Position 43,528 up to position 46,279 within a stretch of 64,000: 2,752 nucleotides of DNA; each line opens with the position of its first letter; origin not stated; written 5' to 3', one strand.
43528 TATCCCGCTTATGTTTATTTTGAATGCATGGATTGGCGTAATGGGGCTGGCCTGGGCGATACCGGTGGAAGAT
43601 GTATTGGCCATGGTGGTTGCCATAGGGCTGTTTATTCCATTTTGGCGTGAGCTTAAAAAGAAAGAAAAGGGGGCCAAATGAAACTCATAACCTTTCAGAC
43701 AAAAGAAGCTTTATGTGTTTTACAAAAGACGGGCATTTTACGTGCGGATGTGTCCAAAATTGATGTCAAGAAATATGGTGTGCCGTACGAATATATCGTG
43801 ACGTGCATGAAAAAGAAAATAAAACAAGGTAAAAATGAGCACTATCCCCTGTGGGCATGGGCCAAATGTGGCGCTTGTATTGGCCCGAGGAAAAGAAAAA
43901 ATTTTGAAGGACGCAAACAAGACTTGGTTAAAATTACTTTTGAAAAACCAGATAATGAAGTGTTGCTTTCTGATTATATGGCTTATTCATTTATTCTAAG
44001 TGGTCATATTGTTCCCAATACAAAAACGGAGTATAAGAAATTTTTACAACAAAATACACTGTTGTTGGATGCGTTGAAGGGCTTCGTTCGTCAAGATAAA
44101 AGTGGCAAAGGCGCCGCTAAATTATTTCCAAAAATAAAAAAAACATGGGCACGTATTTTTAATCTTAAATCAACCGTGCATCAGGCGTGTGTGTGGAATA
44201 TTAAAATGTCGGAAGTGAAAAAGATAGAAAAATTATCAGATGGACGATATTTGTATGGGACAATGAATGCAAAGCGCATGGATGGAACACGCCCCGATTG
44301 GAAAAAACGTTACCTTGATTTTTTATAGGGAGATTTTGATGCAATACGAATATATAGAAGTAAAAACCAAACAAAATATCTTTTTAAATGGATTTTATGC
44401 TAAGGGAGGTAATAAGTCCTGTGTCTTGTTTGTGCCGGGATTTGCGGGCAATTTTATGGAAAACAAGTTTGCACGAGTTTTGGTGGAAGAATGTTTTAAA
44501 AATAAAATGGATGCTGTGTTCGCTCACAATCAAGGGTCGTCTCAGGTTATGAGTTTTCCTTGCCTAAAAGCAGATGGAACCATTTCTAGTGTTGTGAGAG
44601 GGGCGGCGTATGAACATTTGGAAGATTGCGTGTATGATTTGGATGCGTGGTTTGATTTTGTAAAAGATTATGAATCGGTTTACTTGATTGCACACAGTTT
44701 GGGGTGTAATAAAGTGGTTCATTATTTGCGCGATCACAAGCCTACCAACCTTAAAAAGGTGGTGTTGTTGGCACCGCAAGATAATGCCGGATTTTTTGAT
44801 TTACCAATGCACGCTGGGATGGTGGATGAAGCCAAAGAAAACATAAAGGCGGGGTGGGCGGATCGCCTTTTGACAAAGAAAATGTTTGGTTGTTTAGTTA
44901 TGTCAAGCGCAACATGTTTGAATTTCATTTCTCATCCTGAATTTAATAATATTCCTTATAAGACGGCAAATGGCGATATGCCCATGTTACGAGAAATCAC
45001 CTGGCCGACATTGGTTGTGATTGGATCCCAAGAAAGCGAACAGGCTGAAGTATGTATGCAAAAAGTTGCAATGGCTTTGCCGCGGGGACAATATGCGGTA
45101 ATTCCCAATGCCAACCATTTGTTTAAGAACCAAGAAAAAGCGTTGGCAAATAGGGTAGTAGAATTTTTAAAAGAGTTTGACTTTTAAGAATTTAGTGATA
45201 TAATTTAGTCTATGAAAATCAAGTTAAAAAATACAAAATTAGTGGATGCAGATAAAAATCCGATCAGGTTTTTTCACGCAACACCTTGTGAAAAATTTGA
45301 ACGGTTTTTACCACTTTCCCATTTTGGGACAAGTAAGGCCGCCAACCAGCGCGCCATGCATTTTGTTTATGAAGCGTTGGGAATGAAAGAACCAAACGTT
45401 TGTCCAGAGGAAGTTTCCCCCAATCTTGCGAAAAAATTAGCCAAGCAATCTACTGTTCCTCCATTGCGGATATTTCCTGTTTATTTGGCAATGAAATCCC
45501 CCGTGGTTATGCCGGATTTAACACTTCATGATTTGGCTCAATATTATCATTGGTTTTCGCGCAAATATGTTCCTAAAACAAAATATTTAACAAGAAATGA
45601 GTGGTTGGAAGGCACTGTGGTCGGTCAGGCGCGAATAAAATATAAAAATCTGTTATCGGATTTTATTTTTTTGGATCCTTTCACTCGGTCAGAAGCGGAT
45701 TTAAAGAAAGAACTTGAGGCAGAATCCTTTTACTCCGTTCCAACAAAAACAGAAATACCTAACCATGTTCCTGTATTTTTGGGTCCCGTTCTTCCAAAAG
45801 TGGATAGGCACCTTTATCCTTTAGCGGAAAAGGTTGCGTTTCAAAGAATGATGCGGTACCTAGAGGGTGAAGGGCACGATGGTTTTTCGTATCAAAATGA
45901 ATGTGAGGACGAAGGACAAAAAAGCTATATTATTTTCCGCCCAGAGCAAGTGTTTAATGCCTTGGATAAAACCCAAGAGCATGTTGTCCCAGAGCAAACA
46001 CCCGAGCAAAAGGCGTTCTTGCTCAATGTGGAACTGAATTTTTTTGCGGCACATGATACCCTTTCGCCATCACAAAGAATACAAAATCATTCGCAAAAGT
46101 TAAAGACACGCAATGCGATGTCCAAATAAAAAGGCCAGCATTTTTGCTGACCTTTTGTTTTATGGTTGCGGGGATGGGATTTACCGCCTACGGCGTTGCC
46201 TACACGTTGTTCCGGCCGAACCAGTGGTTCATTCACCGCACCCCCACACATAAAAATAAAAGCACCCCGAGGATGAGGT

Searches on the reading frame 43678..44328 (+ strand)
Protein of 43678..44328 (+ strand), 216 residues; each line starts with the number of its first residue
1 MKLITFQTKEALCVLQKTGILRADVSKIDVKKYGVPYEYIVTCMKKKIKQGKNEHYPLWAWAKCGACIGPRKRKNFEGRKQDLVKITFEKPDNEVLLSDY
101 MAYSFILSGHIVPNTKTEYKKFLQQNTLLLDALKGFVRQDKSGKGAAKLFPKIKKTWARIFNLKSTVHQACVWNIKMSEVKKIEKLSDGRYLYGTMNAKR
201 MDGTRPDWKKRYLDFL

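Call 59: search_protein_families(library=pfam, proteins=[window:43678-44328:+], max_evalue=0.001)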
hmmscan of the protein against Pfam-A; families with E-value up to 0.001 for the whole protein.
window:43678-44328:+ (216 aa): 1 family
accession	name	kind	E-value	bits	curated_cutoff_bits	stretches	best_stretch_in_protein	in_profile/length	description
PF12952.12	DUF3841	-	8.7e-18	65.1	27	1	3-180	2-177/178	Domain of unknown function (DUF3841)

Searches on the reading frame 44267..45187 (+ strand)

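Call 59: search_protein_families(library=pfam, proteins=[window:44267-45187:+], max_evalue=0.001)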
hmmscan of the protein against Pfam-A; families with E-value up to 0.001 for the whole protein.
window:44267-45187:+ (306 aa): 6 families
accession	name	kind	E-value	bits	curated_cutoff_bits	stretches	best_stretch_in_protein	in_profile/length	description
PF00561.26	Abhydrolase_1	-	4.7e-07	30.1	25.8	1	133-192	66-115/245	alpha/beta hydrolase fold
PF06821.19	Ser_hydrolase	-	1.1e-06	29.1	22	1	136-174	55-94/172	Serine hydrolase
PF12146.15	Hydrolase_4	-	1.6e-05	24.8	27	1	114-171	51-110/239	Serine aminopeptidase, S33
PF08538.16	DUF1749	-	0.00017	21.2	24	0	123-214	85-191/299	Protein of unknown function (DUF1749)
PF12697.13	Abhydrolase_6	-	0.00042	21.5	26.3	1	120-285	46-205/217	Alpha/beta hydrolase family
PF07819.20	PGAP1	-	0.00076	19.7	24.3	0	52-169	6-126/233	PGAP1-like alpha/beta domain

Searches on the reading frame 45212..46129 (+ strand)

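Call 59: search_protein_families(library=pfam, proteins=[window:45212-46129:+], max_evalue=0.001)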
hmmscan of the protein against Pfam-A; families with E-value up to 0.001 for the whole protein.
window:45212-46129:+ (305 aa): 1 family
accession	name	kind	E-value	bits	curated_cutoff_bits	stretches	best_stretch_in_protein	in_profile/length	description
PF18760.7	ART-PolyVal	-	0.00032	21.9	31.2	0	212-254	99-137/140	ADP-Ribosyltransferase in polyvalent proteins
